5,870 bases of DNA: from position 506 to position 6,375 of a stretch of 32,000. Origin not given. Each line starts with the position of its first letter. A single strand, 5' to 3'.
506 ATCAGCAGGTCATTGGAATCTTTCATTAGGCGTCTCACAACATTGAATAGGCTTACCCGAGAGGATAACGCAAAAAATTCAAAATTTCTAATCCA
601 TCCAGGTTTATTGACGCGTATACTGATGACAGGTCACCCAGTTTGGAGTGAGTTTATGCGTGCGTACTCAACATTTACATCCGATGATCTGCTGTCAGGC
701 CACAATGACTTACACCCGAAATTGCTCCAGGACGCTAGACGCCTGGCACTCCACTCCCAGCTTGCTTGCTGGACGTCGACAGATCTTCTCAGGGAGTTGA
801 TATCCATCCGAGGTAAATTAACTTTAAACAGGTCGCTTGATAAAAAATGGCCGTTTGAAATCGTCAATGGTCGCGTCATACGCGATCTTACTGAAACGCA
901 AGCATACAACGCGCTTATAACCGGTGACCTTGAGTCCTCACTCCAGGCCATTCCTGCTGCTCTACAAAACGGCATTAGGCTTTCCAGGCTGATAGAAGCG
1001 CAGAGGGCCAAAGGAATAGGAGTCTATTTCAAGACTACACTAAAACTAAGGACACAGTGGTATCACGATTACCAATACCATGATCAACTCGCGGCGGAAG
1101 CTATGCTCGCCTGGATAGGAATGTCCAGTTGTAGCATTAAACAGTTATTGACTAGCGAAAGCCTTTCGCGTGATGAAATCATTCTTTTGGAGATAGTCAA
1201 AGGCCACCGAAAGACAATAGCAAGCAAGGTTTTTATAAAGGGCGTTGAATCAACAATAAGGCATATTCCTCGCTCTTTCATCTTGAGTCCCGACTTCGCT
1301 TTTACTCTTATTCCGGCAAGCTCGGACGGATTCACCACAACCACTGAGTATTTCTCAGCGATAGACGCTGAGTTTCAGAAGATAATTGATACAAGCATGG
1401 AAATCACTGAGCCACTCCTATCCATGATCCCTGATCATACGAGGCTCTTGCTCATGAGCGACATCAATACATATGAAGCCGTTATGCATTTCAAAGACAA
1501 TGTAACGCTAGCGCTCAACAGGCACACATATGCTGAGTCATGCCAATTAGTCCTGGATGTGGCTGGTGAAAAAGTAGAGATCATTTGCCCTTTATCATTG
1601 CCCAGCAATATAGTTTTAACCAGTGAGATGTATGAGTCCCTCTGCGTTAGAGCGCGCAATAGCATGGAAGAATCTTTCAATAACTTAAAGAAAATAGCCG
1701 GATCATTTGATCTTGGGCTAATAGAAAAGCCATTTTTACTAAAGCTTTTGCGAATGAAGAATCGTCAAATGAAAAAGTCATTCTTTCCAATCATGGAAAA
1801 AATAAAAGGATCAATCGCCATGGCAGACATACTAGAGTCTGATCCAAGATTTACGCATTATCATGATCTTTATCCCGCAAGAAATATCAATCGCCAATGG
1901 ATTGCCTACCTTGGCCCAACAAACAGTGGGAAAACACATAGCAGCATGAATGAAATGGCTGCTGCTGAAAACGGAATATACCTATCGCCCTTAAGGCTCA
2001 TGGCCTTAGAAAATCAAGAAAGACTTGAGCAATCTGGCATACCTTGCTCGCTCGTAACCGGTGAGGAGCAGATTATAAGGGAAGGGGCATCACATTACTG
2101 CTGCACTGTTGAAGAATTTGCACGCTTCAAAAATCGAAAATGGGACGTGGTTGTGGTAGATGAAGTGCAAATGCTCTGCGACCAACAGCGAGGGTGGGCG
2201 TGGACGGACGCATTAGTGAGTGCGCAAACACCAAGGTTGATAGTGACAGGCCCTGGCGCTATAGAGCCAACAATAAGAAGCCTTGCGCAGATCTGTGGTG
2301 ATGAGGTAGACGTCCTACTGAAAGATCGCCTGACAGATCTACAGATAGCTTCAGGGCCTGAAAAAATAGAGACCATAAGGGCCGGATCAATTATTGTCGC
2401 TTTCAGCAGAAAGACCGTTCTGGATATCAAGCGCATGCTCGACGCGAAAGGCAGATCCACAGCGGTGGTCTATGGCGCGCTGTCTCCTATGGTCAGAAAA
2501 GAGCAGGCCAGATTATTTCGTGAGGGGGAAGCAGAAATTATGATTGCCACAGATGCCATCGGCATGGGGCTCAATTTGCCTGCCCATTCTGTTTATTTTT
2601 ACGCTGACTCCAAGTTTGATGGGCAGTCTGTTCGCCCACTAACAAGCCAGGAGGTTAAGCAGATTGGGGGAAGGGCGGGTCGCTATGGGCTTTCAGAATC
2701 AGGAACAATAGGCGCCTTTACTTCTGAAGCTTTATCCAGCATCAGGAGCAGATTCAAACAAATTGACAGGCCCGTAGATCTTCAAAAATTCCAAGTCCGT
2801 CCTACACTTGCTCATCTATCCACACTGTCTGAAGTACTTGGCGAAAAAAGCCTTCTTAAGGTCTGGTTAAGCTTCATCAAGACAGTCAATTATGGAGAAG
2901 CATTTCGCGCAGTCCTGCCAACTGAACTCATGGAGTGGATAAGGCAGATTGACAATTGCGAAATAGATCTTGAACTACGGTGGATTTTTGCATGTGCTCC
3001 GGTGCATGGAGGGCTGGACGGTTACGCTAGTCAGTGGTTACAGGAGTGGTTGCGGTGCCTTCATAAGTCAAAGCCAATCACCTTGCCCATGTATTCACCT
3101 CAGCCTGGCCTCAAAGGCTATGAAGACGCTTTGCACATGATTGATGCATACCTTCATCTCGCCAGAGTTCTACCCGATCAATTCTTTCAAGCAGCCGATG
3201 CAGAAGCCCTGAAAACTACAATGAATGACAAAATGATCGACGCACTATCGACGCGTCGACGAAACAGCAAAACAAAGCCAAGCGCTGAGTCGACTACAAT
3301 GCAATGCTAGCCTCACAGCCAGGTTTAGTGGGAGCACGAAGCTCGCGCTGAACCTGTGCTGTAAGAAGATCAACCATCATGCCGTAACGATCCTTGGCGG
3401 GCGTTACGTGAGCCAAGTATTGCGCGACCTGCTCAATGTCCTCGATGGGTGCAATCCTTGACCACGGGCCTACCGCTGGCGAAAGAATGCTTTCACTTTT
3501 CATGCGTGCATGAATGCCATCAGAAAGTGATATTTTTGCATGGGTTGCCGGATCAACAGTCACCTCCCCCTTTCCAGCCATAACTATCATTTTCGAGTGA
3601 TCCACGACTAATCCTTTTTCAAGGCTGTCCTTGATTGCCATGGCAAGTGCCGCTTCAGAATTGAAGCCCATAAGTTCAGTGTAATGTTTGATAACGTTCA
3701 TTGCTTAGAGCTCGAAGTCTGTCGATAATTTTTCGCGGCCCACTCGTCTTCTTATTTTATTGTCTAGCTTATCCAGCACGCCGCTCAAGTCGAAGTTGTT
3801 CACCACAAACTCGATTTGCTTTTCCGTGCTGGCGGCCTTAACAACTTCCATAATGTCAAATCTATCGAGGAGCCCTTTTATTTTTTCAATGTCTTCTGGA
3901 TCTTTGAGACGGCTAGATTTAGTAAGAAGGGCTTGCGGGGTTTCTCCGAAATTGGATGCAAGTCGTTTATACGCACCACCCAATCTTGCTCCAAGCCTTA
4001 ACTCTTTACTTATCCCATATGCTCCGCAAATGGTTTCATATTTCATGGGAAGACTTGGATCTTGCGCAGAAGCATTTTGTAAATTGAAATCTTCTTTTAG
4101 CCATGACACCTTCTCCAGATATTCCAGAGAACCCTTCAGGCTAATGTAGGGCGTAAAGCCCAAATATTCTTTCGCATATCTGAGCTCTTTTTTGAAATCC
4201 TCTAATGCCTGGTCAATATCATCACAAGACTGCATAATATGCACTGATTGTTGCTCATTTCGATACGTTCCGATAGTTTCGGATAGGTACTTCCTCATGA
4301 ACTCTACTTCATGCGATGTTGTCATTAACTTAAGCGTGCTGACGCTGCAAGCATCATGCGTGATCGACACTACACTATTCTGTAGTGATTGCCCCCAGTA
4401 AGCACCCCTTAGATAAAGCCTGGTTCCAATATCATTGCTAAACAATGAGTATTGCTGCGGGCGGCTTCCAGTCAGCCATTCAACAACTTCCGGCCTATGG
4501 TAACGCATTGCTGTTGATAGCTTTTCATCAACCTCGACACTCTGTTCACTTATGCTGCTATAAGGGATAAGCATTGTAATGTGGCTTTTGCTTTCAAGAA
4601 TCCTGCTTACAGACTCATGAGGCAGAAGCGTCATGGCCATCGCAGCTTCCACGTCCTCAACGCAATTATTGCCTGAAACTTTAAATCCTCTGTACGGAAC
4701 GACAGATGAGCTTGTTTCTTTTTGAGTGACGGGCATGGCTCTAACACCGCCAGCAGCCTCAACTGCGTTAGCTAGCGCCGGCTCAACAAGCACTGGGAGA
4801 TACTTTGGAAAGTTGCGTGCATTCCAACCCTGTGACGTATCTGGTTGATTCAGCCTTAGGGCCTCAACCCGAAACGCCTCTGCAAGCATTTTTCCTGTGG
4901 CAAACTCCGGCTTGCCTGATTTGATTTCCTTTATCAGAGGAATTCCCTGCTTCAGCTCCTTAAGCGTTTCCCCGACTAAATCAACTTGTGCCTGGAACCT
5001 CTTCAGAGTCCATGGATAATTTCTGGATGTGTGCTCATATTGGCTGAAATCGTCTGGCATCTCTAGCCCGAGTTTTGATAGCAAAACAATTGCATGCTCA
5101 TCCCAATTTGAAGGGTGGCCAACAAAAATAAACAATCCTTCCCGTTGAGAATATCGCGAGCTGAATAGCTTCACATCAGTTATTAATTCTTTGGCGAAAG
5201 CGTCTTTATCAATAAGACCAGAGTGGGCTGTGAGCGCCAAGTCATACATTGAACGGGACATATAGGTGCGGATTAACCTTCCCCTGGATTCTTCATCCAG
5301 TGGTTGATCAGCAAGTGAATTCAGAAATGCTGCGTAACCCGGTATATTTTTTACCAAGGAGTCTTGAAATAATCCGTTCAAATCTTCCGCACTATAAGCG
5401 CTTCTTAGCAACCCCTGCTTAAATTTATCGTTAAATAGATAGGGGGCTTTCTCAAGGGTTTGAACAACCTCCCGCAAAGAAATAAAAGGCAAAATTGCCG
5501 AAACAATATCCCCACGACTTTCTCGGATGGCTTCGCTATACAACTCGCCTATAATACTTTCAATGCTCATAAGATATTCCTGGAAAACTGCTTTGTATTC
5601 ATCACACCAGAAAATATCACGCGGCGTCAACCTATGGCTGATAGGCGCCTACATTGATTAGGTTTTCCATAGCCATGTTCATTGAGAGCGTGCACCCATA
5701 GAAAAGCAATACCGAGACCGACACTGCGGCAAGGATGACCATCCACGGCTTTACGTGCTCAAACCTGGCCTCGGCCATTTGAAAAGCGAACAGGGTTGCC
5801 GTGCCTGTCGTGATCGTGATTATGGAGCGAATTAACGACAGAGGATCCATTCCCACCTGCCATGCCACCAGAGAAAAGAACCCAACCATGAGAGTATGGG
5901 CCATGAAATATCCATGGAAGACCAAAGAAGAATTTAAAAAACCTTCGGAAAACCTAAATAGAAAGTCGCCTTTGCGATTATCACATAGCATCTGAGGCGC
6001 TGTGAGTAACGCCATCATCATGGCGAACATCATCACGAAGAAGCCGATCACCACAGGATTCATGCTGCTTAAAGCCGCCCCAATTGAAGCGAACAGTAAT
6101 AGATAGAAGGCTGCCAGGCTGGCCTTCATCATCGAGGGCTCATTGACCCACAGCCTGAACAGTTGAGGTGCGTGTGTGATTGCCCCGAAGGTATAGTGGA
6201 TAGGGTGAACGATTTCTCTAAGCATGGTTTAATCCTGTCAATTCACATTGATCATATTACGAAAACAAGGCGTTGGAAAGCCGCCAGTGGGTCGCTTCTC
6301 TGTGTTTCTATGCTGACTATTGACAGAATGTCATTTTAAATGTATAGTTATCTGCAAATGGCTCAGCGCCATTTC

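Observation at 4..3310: Suv3-like helicase with a ~410-aa unknown N-terminal module, divergently paired with a DEDDh exonuclease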

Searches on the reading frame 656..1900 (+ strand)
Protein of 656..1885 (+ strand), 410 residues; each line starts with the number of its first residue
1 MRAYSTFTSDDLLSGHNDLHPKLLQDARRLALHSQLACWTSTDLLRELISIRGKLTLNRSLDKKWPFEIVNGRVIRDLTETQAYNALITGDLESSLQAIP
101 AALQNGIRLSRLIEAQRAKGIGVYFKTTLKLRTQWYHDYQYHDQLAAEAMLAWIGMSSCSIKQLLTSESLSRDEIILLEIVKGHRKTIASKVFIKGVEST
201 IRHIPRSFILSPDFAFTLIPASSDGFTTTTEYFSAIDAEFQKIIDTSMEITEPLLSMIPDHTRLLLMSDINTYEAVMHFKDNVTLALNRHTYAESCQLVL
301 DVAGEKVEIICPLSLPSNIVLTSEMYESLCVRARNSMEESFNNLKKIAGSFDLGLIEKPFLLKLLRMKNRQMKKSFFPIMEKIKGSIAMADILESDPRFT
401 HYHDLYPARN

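Call 52: search_protein_representatives(protein=window:656-1885:+)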
Query: 410 residues. Proteins with E-value up to 0.001 (for the whole library): 3; up to 1e-10: 1; up to 1e-30: 1. The best 3 are listed.
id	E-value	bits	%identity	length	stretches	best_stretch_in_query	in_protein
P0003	8.7e-92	324.5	40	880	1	5-409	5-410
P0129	1.8e-08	50.3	43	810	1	316-409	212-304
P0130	4.0e-08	49.2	24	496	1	131-409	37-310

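Call 65: search_solved_structures(query=A3, max_evalue=10, show_alignments=2)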
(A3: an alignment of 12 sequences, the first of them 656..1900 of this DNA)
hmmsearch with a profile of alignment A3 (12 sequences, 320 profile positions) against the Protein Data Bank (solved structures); distinct sequences matched with E-value up to 10: 5.
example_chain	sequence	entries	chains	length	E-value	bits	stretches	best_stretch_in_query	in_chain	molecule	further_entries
9hac_B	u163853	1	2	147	0.081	15.4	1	136-194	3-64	BBF-14_binder4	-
6tda_L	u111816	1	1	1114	0.29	13.6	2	126-216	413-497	Chromatin structure-remodeling complex protein RSC8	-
9bk6_A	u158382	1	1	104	0.39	13.2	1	165-248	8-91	B10_CYTX binder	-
6bnc_A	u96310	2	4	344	0.67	12.4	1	156-208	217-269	Phosphoethanolamine transferase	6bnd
6bne_A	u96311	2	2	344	0.67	12.4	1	156-208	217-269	Phosphoethanolamine transferase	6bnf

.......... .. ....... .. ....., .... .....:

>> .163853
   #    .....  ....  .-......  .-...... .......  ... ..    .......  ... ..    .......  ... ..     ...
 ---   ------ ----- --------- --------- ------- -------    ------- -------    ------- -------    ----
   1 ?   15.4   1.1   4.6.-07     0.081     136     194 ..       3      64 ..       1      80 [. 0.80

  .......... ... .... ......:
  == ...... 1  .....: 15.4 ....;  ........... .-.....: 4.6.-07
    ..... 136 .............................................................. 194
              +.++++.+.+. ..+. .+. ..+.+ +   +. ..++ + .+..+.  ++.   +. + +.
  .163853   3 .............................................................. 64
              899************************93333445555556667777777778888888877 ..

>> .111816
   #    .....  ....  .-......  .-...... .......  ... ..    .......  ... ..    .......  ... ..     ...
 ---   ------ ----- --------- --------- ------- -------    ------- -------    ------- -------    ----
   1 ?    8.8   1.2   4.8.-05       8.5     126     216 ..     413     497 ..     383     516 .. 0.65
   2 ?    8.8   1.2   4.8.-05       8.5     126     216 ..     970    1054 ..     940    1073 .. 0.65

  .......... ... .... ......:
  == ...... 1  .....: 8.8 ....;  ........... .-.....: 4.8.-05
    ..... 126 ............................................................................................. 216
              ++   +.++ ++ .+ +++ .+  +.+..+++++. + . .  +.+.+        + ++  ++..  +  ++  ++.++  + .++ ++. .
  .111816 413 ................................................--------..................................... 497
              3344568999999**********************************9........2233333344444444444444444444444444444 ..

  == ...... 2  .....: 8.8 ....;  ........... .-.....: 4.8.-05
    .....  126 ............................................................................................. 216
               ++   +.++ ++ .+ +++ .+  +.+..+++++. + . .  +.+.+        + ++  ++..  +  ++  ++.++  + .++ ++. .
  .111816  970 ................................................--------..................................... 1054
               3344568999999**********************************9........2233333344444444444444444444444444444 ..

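Call 66: search_protein_families(library=pfam, alignment_id=A3, max_evalue=1)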
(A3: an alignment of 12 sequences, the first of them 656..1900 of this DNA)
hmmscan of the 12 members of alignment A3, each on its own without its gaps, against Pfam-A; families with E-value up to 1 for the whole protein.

A. member 1, window:656-1900:+ (415 aa): 0 families

B. families by the number of members that match (of 12 scanned): 8 families
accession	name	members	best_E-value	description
PF12731.12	Mating_N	1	0.069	Mating-type protein beta 1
PF00769.24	ERM_C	1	0.08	Ezrin/radixin/moesin family C terminal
PF11304.13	DUF3106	1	0.12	Protein of unknown function (DUF3106)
PF01442.23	Apolipoprotein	1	0.14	Apolipoprotein A1/A4/E domain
PF05178.17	Kri1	1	0.16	KRI1-like family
PF18710.7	ComR_TPR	1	0.19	ComR tetratricopeptide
PF21880.1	DUF6916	1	0.33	Domain of unknown function (DUF6916)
PF22733.1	NNH1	1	0.65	NACHT N-terminal Helical domain 1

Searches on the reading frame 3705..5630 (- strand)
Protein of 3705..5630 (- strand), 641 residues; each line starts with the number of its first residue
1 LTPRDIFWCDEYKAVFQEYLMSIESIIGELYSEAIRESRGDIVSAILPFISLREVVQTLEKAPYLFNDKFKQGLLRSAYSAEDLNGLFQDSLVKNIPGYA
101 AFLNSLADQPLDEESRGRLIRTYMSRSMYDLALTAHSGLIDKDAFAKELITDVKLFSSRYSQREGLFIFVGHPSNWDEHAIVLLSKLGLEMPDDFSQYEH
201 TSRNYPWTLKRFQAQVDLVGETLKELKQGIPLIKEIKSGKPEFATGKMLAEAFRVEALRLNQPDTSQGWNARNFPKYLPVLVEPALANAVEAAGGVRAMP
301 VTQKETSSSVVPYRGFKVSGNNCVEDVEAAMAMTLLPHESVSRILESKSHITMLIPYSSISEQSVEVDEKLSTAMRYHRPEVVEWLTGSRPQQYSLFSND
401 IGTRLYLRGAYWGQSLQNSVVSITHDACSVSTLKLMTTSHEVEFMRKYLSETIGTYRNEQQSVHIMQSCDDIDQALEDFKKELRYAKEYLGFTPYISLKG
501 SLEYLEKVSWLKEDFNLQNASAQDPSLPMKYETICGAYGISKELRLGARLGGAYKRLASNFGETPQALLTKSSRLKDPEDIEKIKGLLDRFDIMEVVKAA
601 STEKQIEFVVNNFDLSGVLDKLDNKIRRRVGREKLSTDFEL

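Call 5: search_protein_families(library=pfam, proteins=[window:3705-5630:-], max_evalue=0.01)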
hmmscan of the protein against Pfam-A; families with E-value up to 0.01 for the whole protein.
window:3705-5630:- (641 aa): 0 families

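Call 14: search_protein_families(library=ncbifam, proteins=[window:3705-5630:-], max_evalue=0.1)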
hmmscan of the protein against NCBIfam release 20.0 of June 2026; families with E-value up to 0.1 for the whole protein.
window:3705-5630:- (641 aa): 0 families

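Call 15: search_protein_families(library=padloc, proteins=[window:3705-5630:-], max_evalue=0.1)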
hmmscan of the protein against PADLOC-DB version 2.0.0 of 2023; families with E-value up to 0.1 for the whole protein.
window:3705-5630:- (641 aa): 0 families

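Call 16: search_protein_families(library=phrogs, proteins=[window:3705-5630:-], max_evalue=0.1)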
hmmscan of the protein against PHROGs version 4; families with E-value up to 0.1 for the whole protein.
window:3705-5630:- (641 aa): 1 family
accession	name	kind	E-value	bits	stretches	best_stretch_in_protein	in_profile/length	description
phrog_13337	-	unknown function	0.022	15.1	1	404-481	62-141/275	-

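Call 35: search_dna_similar(query=window:3705-5630:-, collection=plasmids, mode=protein, max_rows=20, max_evalue=0.01)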
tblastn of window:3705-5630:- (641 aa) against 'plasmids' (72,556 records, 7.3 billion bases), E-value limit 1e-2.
Records with a match: 3; places in all: 3; records where one place covers at least 80% of the query: 3.
Best place of each record, by identity: <60% 3.
By first word of the organism name: Pseudomonas 3.
By predicted mobility (MOB-suite, as given by PLSDB): non-mobilizable 3.
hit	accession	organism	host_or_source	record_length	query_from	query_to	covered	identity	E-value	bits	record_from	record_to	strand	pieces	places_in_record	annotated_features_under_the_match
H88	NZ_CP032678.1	Pseudomonas sp. Leaf58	Arabidopsis,whole organism,phyllosphere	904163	36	641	95%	27.2%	8e-39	161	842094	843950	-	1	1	hypothetical protein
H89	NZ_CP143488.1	Pseudomonas silesiensis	single cell,landfill for plastics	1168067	22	641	97%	25.7%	1e-35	151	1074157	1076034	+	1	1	record has no annotation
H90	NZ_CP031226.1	Pseudomonas amygdali pv. lachrymans str. M301315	-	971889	21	641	97%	25.3%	2e-36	154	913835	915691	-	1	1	hypothetical protein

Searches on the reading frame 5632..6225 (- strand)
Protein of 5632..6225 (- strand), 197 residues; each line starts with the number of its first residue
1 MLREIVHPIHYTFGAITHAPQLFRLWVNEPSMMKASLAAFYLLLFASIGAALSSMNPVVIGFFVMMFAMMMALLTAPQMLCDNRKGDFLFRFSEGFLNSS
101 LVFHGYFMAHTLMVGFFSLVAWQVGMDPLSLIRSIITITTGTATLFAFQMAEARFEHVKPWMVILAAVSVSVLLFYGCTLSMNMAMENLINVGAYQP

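Call 5: search_protein_families(library=pfam, proteins=[window:5632-6225:-], max_evalue=0.01)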
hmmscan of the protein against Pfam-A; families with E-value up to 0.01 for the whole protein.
window:5632-6225:- (197 aa): 0 families

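Call 14: search_protein_families(library=ncbifam, proteins=[window:5632-6225:-], max_evalue=0.1)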
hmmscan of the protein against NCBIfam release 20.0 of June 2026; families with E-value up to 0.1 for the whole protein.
window:5632-6225:- (197 aa): 2 families
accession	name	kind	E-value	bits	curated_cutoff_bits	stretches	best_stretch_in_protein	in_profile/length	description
NF052548.1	FAdesatDesABac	equivalog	0.02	14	500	1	107-172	184-253/328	Delta(5) desaturase DesA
NF041635.1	STM3941_fam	subfamily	0.088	12.7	40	0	131-190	9-57/157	STM3941 family protein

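Call 15: search_protein_families(library=padloc, proteins=[window:5632-6225:-], max_evalue=0.1)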
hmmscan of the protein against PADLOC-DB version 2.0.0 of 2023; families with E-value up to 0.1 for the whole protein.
window:5632-6225:- (197 aa): 0 families

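Call 16: search_protein_families(library=phrogs, proteins=[window:5632-6225:-], max_evalue=0.1)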
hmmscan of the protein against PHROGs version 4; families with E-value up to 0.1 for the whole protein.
window:5632-6225:- (197 aa): 0 families
